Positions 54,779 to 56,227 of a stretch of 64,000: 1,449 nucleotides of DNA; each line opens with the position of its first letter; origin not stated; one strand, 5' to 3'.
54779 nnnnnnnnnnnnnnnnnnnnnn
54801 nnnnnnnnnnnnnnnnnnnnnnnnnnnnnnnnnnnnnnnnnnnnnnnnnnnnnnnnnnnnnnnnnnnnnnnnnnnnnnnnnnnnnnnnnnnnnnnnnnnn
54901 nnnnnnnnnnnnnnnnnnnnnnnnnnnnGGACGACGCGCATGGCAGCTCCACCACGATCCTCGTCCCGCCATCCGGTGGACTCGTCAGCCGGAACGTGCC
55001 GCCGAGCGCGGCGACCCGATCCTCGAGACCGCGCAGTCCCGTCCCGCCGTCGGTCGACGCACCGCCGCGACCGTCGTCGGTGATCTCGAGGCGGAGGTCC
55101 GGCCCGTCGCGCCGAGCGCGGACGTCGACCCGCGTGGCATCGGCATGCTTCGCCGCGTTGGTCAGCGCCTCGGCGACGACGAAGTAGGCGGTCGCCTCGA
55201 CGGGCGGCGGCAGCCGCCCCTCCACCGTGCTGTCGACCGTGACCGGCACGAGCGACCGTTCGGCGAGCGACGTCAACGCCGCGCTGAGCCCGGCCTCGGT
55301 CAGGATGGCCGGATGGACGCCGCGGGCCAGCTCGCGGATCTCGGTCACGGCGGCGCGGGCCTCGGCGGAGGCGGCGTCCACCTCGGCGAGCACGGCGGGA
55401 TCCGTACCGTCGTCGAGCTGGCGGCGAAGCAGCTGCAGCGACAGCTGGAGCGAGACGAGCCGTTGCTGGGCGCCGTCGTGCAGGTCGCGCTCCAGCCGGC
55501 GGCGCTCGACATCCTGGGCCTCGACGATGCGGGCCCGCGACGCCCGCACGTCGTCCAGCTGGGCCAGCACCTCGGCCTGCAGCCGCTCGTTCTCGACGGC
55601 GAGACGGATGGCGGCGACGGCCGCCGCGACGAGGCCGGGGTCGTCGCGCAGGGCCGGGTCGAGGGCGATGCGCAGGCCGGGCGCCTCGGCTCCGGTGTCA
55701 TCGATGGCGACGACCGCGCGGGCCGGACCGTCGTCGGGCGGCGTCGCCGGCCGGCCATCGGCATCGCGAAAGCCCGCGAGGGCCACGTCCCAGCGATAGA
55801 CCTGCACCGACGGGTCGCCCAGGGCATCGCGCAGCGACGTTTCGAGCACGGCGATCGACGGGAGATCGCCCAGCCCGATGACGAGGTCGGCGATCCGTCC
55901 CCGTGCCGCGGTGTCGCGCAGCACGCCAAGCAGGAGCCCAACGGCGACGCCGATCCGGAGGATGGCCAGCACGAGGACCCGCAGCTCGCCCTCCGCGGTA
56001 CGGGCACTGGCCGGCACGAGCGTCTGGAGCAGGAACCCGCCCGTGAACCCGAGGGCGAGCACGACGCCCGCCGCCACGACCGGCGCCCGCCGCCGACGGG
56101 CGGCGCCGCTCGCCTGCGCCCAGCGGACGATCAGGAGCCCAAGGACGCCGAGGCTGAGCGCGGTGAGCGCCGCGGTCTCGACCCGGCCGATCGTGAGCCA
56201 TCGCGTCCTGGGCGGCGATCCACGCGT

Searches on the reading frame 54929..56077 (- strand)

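Call 32: search_protein_families(library=pfam, proteins=[window:54929-56077:-], max_evalue=0.01)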
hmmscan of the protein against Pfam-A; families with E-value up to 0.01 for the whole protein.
window:54929-56077:- (383 aa): 3 families
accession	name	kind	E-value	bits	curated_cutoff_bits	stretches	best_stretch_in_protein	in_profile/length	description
PF07730.19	HisKA_3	-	5.2e-13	49.8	24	1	191-257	1-66/68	Histidine kinase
PF02518.31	HATPase_c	-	1.5e-11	45.1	26.4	1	297-380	6-109/111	Histidine kinase-, DNA gyrase B-, and HSP90-like ATPase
PF13581.12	HATPase_c_2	-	7.6e-05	23.2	27.4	1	298-339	33-78/127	Histidine kinase-like ATPase domain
